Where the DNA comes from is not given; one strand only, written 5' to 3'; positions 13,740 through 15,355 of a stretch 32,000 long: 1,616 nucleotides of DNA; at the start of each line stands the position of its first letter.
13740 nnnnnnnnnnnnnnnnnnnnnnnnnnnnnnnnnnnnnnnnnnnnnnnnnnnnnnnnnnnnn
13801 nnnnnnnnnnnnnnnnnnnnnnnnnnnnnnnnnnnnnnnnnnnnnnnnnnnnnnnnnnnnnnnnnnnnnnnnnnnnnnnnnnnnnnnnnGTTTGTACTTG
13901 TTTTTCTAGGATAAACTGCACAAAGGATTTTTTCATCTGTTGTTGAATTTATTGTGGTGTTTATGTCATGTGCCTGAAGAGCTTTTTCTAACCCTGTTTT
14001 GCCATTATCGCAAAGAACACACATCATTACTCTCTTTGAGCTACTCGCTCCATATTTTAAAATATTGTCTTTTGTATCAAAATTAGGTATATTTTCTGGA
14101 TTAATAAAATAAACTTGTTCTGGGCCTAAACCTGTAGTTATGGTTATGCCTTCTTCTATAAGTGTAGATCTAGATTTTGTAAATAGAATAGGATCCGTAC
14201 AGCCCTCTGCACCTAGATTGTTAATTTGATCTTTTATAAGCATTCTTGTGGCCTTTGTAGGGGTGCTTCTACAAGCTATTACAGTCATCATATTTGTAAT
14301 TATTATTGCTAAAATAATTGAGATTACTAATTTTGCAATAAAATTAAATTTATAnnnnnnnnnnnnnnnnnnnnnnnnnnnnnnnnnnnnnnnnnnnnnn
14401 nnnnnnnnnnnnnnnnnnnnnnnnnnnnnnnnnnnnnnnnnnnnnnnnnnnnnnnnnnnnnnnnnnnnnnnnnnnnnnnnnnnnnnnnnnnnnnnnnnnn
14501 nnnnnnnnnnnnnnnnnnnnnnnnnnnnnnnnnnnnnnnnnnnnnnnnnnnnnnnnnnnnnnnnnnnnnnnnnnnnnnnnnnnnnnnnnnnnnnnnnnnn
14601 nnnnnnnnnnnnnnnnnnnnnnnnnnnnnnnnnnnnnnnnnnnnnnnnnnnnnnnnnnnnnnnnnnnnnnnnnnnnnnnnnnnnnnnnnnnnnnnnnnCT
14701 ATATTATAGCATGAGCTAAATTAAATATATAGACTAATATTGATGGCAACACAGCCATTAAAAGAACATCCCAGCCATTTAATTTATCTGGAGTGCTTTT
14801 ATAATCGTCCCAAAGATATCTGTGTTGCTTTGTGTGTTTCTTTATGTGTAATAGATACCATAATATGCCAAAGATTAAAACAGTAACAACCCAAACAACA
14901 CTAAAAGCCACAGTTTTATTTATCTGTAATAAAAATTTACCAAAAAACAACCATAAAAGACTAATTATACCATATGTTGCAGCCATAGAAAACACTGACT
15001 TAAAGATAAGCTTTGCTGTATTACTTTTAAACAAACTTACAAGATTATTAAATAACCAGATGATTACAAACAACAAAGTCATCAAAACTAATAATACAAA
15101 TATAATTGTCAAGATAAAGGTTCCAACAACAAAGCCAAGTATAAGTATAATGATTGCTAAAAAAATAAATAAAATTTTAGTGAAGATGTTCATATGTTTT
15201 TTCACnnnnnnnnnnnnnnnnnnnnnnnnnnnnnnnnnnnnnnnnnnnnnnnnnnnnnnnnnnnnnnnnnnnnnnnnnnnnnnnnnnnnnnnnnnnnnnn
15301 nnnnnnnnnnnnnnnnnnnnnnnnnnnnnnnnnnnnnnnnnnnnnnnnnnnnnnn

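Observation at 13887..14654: Pilin-domain paralogue whose class III signal peptide is replaced by a 3-4 helix membrane domain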

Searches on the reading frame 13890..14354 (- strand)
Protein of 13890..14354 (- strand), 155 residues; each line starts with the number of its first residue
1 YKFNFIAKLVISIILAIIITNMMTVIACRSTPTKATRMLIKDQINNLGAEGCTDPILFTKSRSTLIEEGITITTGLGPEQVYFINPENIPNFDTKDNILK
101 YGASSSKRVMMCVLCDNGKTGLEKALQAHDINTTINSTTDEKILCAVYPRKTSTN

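Call 50: predict_structure(alignment_id=A4)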
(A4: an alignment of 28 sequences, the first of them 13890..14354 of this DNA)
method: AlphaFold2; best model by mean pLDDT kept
length: 155 residues; sequences in the alignment: 28
mean_pLDDT: 92.2   pTM: 0.79
mean pLDDT of the five models: 92.2, 91.3, 89.9, 89.7, 87.4
residues with pLDDT >= 90: 128; 70-90: 17; 50-70: 8; < 50: 2
segments of 3 or more residues with pLDDT < 50: none
pLDDT, mean of each block of 10 residues (from residue 1): 85 87 61 97 97 96 96 97 97 97 96 98 98 93 98 73
secondary structure, 60 per line:
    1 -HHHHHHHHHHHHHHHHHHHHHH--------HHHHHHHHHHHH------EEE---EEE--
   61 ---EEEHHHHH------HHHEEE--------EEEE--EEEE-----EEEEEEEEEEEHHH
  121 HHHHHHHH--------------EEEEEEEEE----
elements in order: H2-23 H32-43 E50-52 E56-58 E64-66 H67-71 E81-83 E92-95 E98-101 E107-117 H118-128 E143-151

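Call 52: fold_search(model_id=the predicted structure, library=pdb)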
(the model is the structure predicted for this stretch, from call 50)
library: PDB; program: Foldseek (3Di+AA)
matches with E <= 10: 193; with E <= 0.001: 0
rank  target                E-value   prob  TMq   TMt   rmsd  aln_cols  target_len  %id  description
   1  4ys4                  8.1e-01  0.08  0.19  0.13  12.2        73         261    8  Crystal structure of Pf41 tandem 6-cys domains from Plasmodium falciparum (released 2015-10-14)
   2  4fem_A                9.8e-01  0.08  0.19  0.15   5.6        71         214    6  Structure of SusE with alpha-cyclodextrin (released 2012-08-29)
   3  4ur3_A                1.0e+00  0.03  0.15  0.07  12.9       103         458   14  Crystal structure of the PCE reductive dehalogenase from S. multivorans P2(1) crystal form (released 2014-10-15)
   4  1exi_A                1.3e+00  0.03  0.19  0.13  10.2       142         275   10  CRYSTAL STRUCTURE OF TRANSCRIPTION ACTIVATOR BMRR, FROM B. SUBTILIS, BOUND TO 21 BASE PAIR BMR OPERATOR AND TPSB (released 2001-01-24)
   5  8x7u_B                1.4e+00  0.01  0.13  0.05  15.6       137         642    8  MCM in complex with dsDNA in presence of ATP. (released 2024-01-17)
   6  2omy_A                1.8e+00  0.03  0.16  0.07   9.7       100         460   11  Crystal structure of InlA S192N/hEC1 complex (released 2007-06-05)
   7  1xeu                  1.9e+00  0.04  0.18  0.12   9.3        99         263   11  Crystal Structure of Internalin C from Listeria monocytogenes (released 2005-08-30)
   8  4cil                  1.9e+00  0.03  0.17  0.11   9.6       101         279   11  YopM-InlB: Hybrid leucine-rich repeat protein (released 2014-04-02)
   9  8h64_A                2.0e+00  0.03  0.18  0.08   9.5       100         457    9  Crystal structure of Internalin A from Listeria monocytogenes with nanobody VHH24 bound (released 2023-10-04)
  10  7pv9_C                2.0e+00  0.03  0.16  0.10   9.6        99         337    9  Listeria monocytogene InlB (internalin B) residues 36-392 (internalin domain and B-repeat) (released 2022-01-26)
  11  9qr5                  2.1e+00  0.04  0.19  0.11   8.2        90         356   13  InlB392_V333E: V333E variant of Listeria monocytogenes InlB (internalin B) residues 36-392 (released 2025-11-26)
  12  2omv_A                2.3e+00  0.03  0.18  0.08   9.3        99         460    9  Crystal structure of InlA S192N Y369S/hEC1 complex (released 2007-06-05)
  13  8h62_A                2.3e+00  0.03  0.18  0.08   9.3       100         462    9  Crystal structure of Internalin A from Listeria monocytogenes with human E-cadherin EC12 (released 2023-10-04)
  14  7qi6_W                2.4e+00  0.03  0.18  0.23   9.7        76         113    5  Human mitochondrial ribosome in complex with mRNA, A/P- and P/E-tRNAs at 2.98 A resolution (released 2023-05-17)
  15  2omw_A                2.4e+00  0.03  0.17  0.08   9.3       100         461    9  Crystal structure of InlA S192N Y369S/mEC1 complex (released 2007-06-05)
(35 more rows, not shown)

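Call 54: search_solved_structures(query=A4, max_evalue=10, show_alignments=2)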
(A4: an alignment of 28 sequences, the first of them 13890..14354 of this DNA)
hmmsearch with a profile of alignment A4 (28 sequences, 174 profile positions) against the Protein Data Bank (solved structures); distinct sequences matched with E-value up to 10: 9.
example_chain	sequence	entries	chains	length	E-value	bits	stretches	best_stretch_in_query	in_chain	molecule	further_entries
8k6g_A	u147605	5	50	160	0.037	16.8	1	55-98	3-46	Cyanate hydratase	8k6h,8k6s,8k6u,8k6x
2ivq_A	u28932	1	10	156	0.15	14.7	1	57-98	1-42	CYANATE HYDRATASE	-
2iv1_A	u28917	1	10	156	0.15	14.7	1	57-98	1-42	CYANATE HYDRATASE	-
1dw9_A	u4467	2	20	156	0.16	14.7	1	57-98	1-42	CYANATE LYASE | CYANATE HYDRATASE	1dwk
2ivg_A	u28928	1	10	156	0.16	14.7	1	57-98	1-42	CYANATE LYASE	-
2ivb_A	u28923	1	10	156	0.16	14.7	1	57-98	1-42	CYANATE HYDRATASE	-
2iu7_A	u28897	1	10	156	0.16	14.7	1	57-98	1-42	CYANATE HYDRATASE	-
2iuo_A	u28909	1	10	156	0.16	14.7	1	57-98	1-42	CYANATE HYDRATASE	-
3hum_A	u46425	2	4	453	0.33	13.6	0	50-104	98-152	Penicillin-binding protein 4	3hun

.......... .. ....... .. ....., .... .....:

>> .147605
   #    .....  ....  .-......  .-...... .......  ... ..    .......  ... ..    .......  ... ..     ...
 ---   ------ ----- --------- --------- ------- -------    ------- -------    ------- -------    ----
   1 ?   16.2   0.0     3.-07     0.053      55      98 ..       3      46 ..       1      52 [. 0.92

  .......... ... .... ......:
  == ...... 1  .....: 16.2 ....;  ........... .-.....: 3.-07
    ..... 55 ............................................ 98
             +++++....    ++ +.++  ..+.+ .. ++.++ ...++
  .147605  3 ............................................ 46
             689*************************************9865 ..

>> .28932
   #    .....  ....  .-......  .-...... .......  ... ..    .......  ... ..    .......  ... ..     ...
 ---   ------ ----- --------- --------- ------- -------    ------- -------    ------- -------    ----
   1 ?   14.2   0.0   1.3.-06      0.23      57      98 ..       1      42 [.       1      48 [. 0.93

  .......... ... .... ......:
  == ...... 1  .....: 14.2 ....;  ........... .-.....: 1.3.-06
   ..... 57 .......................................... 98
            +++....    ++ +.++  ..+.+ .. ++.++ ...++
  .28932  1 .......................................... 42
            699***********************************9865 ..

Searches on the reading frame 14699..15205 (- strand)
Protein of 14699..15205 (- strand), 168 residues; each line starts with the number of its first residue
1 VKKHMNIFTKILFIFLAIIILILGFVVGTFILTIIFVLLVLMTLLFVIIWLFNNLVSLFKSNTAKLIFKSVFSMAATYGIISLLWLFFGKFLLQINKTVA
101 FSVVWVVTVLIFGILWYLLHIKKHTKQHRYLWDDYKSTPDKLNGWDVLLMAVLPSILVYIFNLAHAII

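Call 7: search_protein_families(library=pfam, proteins=[window:14699-15205:-], max_evalue=0.1)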
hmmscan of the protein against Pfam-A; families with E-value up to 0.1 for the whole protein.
window:14699-15205:- (168 aa): 1 family
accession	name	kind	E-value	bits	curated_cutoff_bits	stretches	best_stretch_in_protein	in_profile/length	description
PF20077.4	CcmD_alt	-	0.092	13.3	23.5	1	101-123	33-55/61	CcmD family protein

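Call 64: search_protein_families(library=ncbifam, proteins=[window:14699-15205:-], max_evalue=0.1)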
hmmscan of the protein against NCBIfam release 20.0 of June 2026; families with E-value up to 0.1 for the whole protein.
window:14699-15205:- (168 aa): 0 families
